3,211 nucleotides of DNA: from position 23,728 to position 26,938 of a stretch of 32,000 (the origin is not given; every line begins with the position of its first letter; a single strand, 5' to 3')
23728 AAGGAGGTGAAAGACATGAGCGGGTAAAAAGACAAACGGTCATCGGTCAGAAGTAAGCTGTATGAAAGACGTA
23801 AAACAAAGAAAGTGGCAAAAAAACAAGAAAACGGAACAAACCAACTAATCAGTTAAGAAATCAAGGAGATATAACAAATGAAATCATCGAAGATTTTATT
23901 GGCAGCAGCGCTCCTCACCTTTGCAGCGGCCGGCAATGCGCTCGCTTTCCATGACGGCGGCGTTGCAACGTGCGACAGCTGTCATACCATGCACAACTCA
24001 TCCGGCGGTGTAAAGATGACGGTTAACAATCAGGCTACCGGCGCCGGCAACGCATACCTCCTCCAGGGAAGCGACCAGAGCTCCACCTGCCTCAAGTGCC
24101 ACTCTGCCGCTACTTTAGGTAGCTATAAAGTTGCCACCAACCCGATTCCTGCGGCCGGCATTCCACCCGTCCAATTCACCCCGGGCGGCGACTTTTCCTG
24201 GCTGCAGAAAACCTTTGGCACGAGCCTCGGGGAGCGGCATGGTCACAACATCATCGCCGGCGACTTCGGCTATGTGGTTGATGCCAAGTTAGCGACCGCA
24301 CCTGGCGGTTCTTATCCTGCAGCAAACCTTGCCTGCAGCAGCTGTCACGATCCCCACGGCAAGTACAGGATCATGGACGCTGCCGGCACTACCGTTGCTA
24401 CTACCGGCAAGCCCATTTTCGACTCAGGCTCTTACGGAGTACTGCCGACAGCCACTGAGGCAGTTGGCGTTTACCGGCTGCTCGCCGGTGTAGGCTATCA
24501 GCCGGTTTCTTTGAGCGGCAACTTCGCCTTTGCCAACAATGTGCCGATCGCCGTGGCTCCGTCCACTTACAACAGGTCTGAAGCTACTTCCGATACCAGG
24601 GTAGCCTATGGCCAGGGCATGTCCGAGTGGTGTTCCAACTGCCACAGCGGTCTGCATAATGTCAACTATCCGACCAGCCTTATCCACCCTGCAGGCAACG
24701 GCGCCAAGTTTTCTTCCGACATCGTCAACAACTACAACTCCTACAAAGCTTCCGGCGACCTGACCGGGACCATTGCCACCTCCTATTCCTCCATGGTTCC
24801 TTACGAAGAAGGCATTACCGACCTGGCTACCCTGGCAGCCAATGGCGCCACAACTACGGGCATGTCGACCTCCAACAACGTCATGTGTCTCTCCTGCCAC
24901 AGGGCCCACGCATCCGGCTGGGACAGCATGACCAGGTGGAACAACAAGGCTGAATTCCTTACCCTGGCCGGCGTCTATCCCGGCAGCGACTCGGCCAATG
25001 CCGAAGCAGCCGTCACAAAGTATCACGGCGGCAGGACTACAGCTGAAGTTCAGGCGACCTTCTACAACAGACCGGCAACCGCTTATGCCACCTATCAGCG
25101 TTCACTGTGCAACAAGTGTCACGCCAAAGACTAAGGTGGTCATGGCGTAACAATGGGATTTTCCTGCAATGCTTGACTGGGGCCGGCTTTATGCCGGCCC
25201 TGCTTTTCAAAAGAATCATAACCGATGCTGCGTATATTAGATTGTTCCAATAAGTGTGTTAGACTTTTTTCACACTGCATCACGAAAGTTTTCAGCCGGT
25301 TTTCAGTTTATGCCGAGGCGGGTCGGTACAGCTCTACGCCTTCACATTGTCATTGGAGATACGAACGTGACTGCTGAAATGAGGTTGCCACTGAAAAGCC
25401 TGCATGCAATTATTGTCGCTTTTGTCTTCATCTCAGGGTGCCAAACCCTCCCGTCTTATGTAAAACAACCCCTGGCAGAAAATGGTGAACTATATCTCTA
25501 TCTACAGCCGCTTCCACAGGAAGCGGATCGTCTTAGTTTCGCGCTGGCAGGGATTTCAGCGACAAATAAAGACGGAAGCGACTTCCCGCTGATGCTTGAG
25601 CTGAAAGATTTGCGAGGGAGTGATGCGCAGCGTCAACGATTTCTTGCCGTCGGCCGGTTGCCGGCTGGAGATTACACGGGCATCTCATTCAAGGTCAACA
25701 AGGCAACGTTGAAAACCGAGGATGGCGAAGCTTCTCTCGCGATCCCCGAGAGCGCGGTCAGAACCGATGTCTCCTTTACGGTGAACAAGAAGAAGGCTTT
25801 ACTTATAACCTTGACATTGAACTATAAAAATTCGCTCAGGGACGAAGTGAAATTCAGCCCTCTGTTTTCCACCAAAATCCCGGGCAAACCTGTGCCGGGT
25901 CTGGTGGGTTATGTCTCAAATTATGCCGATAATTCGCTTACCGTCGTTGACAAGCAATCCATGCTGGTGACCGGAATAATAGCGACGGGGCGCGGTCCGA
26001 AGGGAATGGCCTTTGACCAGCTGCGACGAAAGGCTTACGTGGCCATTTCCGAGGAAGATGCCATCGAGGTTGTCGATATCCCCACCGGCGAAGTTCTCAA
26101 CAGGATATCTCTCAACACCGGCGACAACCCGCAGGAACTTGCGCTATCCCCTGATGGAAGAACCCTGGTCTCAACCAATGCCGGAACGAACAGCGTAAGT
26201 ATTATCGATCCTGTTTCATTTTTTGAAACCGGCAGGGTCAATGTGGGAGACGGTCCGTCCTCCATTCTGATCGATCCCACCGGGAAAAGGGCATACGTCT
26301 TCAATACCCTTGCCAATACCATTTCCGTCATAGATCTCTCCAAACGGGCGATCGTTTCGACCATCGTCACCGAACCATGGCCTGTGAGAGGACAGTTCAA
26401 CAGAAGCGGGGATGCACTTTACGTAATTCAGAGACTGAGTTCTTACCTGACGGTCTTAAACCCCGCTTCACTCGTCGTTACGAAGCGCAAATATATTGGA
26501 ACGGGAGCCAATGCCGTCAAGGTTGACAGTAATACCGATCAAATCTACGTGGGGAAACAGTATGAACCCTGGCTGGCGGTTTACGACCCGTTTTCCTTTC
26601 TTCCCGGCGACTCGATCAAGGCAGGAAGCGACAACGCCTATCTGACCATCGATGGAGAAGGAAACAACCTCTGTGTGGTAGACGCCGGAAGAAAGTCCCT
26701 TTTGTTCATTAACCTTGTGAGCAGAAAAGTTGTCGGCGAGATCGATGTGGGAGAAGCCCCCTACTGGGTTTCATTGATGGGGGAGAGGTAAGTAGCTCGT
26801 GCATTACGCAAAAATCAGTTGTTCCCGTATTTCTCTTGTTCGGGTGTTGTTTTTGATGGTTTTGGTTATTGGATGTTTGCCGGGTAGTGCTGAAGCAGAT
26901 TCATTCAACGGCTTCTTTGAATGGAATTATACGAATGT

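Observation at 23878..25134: Cytochrome retains the OmcS polymerisation hallmark: a His at mature position 16 in CHTMH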

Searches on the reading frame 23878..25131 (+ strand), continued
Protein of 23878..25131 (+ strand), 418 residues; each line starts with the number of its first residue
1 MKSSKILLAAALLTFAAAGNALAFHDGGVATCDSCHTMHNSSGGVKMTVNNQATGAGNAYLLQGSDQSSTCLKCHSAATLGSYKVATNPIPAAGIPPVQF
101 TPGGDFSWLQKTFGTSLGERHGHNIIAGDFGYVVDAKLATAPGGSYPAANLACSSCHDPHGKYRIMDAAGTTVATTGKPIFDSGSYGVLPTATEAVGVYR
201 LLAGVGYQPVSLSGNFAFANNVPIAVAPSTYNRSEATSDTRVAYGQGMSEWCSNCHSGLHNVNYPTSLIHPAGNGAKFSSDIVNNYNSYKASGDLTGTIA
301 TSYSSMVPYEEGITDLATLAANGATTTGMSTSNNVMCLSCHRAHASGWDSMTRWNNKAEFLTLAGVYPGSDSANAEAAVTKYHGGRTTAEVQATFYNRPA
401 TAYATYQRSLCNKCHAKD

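Call 56: fold_search(model_id=the predicted structure, library=pdb)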
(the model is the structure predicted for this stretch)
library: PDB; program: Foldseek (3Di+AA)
matches with E <= 10: 2; with E <= 0.001: 1
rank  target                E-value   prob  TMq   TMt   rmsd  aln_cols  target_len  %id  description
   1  6ef8_A                1.5e-47  1.00  0.86  0.89   3.5       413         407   55  Cryo-EM of the OmcS nanowires from Geobacter sulfurreducens (released 2019-04-10)
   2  4tvd                  4.7e+00  0.00  0.05  0.03  21.4       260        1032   12  N-terminally truncated dextransucrase DSR-E from Leuconostoc mesenteroides NRRL B-1299 in complex with D-glucose (released 2015-08-05)

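Call 59: search_protein_families(library=ncbifam, proteins=[window:23878-25131:+], max_evalue=0.001)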
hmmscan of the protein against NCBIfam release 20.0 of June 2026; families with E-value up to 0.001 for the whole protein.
window:23878-25131:+ (418 aa): 3 families
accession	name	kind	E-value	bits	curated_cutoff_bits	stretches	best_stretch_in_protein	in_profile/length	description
TIGR01905.1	paired_CXXCH_1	subfamily_domain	3.1e-08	33.4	25.2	0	334-353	6-25/41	doubled CXXCH domain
TIGR03508.1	decahem_SO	subfamily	7.4e-07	28.9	192.2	0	149-165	142-158/258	DmsE family decaheme c-type cytochrome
NF041028.1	decahem_GSU2203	exception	0.00037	19.8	325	0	231-273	270-312/317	GSU2203 family decaheme c-type cytochrome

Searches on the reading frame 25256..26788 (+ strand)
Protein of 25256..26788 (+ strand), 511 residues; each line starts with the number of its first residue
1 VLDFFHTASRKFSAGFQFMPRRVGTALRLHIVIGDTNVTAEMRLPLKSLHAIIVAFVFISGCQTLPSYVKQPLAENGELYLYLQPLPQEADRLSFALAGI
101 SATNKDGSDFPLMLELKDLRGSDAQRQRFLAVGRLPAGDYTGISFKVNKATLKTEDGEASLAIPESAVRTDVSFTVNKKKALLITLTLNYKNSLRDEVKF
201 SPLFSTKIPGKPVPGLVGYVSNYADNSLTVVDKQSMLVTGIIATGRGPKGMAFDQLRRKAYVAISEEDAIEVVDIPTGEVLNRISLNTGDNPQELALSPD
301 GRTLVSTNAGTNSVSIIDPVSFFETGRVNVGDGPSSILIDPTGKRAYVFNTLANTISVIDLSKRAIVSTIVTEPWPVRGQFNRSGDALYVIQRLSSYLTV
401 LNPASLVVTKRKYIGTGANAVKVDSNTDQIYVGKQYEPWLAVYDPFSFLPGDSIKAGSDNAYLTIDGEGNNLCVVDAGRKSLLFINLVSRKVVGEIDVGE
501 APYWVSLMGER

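Call 6: search_protein_families(library=pfam, proteins=[window:25256-26788:+], max_evalue=0.01)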
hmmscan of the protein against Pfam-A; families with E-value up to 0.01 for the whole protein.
window:25256-26788:+ (511 aa): 4 families
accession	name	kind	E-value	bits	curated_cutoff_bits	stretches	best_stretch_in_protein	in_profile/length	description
PF21783.3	YNCE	-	6.3e-12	45.9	27.1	1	219-505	43-331/339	YNCE-like beta-propeller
PF10282.15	Lactonase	-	2.9e-07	30.5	21.7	2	295-401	148-271/344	Lactonase, 7-bladed beta-propeller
PF25174.1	Beta-prop_THOC3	-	9.6e-06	25.2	305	1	251-319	52-117/272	THOC3 beta-propeller domain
PF14321.11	DUF4382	-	0.0055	17.4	25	1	99-196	25-125/136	Domain of unknown function (DUF4382)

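Call 59: search_protein_families(library=ncbifam, proteins=[window:25256-26788:+], max_evalue=0.001)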
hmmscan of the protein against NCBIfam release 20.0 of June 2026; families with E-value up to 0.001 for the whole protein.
window:25256-26788:+ (511 aa): 10 families
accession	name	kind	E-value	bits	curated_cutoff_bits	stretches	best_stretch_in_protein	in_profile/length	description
TIGR03866.1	PQQ_ABC_repeats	subfamily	3.3e-31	108.5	287.3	2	219-408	14-201/310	PQQ-dependent catabolism-associated beta-propeller protein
NF052340.1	hydrazine_beta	equivalog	8.2e-25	87.6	560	2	291-391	34-134/372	hydrazine synthase subunit beta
TIGR02276.1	beta_rpt_yvtn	repeat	1e-23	83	27.85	3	299-340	1-42/42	beta-propeller repeat protein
NF052342.1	hydrazine_BC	exception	2.9e-18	65.4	1250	1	291-399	40-148/690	hydrazine synthase subunit beta-gamma fusion subunit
NF052280.1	7_blade_YncE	equivalog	1.5e-12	47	400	1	218-305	230-314/338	7-bladed beta-propeller protein YncE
NF052460.1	L-NosZ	equivalog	8.2e-12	44.4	700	1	215-386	54-228/480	clade III lactonase-type nitrous-oxide reductase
NF048007.1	MmpL3Stblzr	equivalog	1.3e-11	44.3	600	1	220-354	65-202/366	MmpL3/TtfA transport complex stabilizer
NF038117.1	choice_anch_I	subfamily_domain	5.6e-06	25.5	300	0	248-286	177-215/458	choice-of-anchor I family protein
TIGR03907.1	QH_beta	equivalog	8.5e-05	21.8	223.2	0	226-311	11-102/338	quinohemoprotein amine dehydrogenase subunit beta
NF050136.1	PGL_lacton_Staph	exception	0.00095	18.3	500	0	298-361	151-218/341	6-phosphogluconolactonase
